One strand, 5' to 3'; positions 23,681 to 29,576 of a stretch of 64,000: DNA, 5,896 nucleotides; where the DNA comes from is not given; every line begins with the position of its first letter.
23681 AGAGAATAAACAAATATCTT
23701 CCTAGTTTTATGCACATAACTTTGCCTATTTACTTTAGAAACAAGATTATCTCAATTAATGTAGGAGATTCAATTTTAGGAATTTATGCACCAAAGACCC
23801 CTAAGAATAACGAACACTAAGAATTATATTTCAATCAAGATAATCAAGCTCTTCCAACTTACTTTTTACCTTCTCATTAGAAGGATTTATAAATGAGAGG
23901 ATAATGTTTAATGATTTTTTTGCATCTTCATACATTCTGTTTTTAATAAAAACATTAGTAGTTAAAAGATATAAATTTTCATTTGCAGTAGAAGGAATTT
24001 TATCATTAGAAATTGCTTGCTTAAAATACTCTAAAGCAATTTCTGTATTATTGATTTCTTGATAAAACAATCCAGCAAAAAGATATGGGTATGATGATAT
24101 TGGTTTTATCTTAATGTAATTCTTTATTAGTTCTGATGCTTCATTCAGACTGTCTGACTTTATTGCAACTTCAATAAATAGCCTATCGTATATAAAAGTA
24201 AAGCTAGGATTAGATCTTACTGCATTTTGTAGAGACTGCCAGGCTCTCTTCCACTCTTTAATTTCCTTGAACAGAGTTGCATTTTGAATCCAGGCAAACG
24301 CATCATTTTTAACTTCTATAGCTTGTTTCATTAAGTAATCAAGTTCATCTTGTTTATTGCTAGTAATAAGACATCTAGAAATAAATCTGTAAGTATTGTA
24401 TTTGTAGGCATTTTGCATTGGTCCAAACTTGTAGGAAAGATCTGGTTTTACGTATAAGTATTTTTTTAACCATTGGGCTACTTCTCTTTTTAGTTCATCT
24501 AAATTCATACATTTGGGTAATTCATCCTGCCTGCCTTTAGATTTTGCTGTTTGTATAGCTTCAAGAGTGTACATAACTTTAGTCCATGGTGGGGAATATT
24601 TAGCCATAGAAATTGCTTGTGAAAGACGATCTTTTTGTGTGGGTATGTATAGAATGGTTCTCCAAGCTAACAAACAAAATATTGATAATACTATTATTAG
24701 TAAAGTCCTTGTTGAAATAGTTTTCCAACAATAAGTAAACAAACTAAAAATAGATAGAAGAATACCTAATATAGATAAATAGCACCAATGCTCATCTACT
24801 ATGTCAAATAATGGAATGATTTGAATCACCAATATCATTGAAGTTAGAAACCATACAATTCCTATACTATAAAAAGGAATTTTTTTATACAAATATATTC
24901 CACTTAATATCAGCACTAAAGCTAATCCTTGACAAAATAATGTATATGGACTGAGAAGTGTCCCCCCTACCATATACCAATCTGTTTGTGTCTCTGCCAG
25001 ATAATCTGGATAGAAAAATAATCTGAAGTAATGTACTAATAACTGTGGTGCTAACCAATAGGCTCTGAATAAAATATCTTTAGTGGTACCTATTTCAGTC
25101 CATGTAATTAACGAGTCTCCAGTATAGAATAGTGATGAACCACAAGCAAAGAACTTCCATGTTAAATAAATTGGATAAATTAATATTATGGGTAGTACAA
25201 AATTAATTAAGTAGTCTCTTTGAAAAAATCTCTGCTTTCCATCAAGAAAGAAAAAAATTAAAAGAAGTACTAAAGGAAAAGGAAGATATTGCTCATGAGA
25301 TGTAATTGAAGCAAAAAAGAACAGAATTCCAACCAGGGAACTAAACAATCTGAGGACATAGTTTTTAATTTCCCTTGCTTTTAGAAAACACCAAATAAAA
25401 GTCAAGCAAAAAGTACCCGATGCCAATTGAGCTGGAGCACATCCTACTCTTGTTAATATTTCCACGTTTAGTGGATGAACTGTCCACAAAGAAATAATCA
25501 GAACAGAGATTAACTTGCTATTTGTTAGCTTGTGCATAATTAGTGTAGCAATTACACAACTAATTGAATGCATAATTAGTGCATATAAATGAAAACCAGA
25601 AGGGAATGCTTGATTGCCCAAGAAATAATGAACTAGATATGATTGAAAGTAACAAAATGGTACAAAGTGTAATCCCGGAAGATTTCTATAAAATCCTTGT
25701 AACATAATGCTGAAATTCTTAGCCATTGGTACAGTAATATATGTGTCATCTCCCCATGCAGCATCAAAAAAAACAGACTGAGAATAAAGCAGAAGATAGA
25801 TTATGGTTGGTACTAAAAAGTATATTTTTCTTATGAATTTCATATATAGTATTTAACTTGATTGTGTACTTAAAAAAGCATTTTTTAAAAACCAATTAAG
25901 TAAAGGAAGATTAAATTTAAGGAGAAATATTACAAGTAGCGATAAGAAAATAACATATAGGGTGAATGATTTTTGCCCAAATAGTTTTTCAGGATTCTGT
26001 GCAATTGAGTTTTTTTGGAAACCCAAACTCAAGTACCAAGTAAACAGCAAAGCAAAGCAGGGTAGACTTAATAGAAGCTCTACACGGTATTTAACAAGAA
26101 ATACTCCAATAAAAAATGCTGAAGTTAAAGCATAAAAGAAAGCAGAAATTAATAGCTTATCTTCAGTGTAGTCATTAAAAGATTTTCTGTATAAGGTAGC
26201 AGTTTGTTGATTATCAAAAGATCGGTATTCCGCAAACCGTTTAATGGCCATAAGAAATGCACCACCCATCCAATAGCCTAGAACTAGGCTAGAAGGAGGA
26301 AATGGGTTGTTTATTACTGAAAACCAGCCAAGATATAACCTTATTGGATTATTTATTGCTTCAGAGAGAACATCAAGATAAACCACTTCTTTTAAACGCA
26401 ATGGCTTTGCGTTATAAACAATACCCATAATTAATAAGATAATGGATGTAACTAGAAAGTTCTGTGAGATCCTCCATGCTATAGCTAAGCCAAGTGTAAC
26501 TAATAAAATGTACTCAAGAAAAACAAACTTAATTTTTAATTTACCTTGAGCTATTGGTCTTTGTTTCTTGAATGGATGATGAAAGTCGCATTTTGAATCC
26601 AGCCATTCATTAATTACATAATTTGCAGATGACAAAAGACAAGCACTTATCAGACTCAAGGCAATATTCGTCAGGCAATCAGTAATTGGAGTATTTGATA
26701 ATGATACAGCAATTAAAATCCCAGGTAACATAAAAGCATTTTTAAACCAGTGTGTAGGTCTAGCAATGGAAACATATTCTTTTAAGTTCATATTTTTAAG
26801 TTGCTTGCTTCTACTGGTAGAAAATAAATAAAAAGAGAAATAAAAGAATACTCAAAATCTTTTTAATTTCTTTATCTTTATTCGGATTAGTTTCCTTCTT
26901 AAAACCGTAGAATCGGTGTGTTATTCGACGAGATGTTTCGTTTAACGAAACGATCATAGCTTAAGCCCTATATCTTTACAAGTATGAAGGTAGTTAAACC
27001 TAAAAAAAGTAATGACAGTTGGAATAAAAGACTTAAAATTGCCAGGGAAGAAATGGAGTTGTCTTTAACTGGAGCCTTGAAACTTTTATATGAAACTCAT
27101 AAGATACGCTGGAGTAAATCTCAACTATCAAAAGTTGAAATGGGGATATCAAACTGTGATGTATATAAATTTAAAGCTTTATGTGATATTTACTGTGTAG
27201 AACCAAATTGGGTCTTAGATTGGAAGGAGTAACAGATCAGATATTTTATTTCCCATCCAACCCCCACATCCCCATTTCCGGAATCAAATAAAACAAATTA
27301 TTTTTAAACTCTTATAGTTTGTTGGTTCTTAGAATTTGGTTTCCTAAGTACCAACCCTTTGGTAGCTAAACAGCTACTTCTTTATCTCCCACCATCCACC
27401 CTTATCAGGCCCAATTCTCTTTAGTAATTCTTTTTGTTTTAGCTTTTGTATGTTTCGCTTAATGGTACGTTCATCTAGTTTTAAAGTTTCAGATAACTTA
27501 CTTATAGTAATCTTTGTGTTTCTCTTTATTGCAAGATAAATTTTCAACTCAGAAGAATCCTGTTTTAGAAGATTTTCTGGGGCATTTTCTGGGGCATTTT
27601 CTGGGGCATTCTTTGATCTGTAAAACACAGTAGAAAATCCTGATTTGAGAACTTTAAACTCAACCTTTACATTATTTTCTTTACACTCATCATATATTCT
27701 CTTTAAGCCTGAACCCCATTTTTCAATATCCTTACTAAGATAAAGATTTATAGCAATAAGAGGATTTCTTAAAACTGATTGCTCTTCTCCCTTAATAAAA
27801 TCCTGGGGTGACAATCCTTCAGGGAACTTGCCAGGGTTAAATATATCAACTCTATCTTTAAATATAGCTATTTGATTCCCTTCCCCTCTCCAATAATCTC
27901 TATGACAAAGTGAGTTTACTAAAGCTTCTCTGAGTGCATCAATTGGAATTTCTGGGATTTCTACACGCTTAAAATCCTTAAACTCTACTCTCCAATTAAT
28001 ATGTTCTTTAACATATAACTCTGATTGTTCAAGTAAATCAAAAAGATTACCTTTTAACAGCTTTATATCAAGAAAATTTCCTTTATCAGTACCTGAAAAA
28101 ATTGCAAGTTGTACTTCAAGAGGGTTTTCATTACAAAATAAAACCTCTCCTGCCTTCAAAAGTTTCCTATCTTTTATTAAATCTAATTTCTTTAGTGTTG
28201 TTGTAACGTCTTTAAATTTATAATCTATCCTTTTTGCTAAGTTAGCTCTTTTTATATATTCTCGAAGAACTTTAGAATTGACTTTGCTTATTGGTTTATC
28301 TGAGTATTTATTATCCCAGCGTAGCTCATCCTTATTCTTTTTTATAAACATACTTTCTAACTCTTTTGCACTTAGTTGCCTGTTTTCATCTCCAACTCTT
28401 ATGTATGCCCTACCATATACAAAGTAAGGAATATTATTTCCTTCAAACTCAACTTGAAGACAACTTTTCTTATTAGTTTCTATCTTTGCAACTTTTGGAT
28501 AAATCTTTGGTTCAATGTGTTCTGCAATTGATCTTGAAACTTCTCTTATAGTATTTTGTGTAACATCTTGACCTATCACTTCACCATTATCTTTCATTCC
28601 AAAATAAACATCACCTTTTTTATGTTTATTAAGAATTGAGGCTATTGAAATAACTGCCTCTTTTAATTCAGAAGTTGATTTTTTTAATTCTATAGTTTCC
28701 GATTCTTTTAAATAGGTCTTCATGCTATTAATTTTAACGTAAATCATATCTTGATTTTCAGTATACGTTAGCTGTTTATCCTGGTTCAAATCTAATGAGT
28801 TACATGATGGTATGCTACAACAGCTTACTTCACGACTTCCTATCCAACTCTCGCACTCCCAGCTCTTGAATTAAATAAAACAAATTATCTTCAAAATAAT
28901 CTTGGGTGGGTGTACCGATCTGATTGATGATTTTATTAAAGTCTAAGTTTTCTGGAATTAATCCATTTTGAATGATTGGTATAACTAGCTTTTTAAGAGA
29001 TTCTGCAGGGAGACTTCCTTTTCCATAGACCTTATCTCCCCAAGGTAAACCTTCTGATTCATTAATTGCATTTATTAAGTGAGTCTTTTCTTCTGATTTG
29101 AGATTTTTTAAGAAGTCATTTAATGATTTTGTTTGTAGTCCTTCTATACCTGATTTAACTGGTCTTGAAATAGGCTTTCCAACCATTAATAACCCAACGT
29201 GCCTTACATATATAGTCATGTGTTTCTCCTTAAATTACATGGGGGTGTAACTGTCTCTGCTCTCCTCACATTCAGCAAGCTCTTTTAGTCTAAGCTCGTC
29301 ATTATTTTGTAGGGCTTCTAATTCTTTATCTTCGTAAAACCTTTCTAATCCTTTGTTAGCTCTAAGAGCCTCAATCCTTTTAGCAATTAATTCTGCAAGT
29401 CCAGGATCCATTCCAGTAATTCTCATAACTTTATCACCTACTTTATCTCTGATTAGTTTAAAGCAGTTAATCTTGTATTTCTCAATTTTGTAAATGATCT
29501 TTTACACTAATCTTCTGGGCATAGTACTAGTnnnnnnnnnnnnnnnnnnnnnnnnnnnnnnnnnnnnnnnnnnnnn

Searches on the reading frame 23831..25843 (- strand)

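Call 26: search_protein_families(library=pfam, proteins=[window:23831-25843:-], max_evalue=0.01)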
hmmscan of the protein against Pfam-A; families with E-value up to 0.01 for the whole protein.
window:23831-25843:- (670 aa): 1 family
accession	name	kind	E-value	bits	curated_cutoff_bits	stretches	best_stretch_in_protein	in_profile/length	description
PF22860.2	DUF7017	-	0.0028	18.1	27.5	0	489-580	8-101/141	Domain of unknown function (DUF7017)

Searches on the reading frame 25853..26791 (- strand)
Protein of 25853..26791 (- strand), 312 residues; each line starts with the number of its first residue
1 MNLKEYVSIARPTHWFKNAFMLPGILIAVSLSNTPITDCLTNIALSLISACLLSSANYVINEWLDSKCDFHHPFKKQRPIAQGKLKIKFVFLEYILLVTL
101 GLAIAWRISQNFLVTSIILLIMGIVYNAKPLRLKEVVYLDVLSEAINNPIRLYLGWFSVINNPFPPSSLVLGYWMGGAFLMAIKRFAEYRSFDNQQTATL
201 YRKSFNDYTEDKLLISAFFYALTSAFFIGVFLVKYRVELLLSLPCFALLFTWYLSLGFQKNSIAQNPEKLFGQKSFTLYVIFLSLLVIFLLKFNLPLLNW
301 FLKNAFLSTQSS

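Call 26: search_protein_families(library=pfam, proteins=[window:25853-26791:-], max_evalue=0.01)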
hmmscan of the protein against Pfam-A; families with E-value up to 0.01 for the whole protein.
window:25853-26791:- (312 aa): 1 family
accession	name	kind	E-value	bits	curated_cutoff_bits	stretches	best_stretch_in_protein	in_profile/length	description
PF01040.23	UbiA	-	1.2e-19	71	34.2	1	23-262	3-236/250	UbiA prenyltransferase family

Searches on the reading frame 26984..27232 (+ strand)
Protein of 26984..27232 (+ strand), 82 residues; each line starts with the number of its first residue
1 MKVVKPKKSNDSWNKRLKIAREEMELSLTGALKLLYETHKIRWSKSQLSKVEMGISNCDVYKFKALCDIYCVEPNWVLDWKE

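Call 3: search_protein_families(library=pfam, proteins=[window:26984-27232:+], max_evalue=1)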
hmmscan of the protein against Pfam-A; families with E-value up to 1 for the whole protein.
window:26984-27232:+ (82 aa): 1 family
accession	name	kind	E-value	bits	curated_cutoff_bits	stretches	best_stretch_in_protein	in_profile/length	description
PF13560.12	HTH_31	-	0.0071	17.1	27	1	16-74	5-58/64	Helix-turn-helix domain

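Call 4: search_protein_families(library=padloc, proteins=[window:26984-27232:+], max_evalue=1)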
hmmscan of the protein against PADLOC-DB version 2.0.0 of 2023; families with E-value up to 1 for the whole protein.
window:26984-27232:+ (82 aa): 2 families
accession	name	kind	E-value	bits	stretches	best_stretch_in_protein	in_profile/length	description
PDLC03951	RmrA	-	0.01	12.8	1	15-79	11-69/400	-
PDLC03954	RmrA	-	0.037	11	1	14-79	12-71/380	-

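Call 5: search_protein_families(library=ncbifam, proteins=[window:26984-27232:+], max_evalue=1)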
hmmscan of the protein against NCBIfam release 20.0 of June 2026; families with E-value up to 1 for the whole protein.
window:26984-27232:+ (82 aa): 0 families

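Call 58: search_protein_families(library=phrogs, proteins=[window:26984-27232:+], max_evalue=0.1)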
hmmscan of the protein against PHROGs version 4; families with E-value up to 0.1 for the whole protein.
window:26984-27232:+ (82 aa): 4 families
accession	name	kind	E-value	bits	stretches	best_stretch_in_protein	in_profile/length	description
phrog_2967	-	transcription regulation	1.3e-05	25.8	1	6-81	4-73/225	transcriptional regulator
phrog_7396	-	unknown function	0.00021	22.1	1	15-78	18-78/227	-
phrog_9908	-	DNA, RNA and nucleotide metabolism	0.0011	19.2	1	15-73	10-68/282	DNA binding protein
phrog_3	-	transcription regulation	0.031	15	1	6-79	82-147/430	transcriptional repressor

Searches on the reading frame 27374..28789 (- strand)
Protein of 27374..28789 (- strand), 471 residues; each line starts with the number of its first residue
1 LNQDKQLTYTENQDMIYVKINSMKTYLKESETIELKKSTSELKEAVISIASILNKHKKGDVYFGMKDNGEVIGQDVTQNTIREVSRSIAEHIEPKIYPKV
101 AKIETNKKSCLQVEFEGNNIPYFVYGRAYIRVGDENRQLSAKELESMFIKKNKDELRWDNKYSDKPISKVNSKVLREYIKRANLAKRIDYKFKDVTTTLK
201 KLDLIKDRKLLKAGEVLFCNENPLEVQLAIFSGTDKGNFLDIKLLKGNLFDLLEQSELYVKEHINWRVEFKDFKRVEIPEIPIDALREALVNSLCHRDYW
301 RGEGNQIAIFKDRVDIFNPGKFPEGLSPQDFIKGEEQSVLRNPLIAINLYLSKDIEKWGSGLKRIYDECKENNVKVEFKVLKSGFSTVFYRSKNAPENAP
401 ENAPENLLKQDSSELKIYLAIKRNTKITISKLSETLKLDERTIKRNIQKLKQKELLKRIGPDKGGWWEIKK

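Call 26: search_protein_families(library=pfam, proteins=[window:27374-28789:-], max_evalue=0.01)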
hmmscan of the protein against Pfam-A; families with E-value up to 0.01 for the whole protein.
window:27374-28789:- (471 aa): 7 families
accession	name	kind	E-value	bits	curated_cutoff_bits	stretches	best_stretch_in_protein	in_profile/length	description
PF04326.19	SLFN_AlbA_2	-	2e-17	64.2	25.3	1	29-139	1-117/118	Schlafen, AlbA_2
PF13749.12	HATPase_c_4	-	9.1e-17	61.3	26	1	303-379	2-79/89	Putative ATP-dependent DNA helicase recG C-terminal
PF13412.12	HTH_24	-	2.1e-05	24.4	21.9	1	411-457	2-48/48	Winged helix-turn-helix DNA-binding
PF08279.18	HTH_11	-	0.00025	21.3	25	1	416-453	4-42/55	HTH domain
PF01325.25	Fe_dep_repress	-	0.00067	20.3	26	0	417-457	13-53/60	Iron dependent repressor, N-terminal DNA binding domain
PF01978.25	TrmB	-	0.0021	18.3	25.6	1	413-459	9-55/68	Sugar-specific transcriptional regulator TrmB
PF08220.18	HTH_DeoR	-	0.0034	17.5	21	1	420-459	8-47/57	DeoR-like helix-turn-helix domain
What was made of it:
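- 27374..28789 (-): 471-aa AlbA_2 / HATPase_c_4 / winged-HTH gene inserted between HTH_B and p129_B. Not part of the cassette. Pfam in call 26.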

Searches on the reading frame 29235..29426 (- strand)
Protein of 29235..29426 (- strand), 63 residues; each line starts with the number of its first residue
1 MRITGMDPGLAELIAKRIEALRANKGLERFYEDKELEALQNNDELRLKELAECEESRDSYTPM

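Call 3: search_protein_families(library=pfam, proteins=[window:29235-29426:-], max_evalue=1)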
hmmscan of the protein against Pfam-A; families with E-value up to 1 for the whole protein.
window:29235-29426:- (63 aa): 1 family
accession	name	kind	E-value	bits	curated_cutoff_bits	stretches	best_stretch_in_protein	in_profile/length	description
PF21779.2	DUF6874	-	0.039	14.5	27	1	10-55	5-53/84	Family of unknown function (DUF6874)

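Call 4: search_protein_families(library=padloc, proteins=[window:29235-29426:-], max_evalue=1)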
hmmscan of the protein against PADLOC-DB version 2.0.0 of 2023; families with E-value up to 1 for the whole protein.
window:29235-29426:- (63 aa): 0 families

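Call 5: search_protein_families(library=ncbifam, proteins=[window:29235-29426:-], max_evalue=1)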
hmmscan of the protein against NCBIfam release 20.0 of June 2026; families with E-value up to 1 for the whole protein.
window:29235-29426:- (63 aa): 0 families
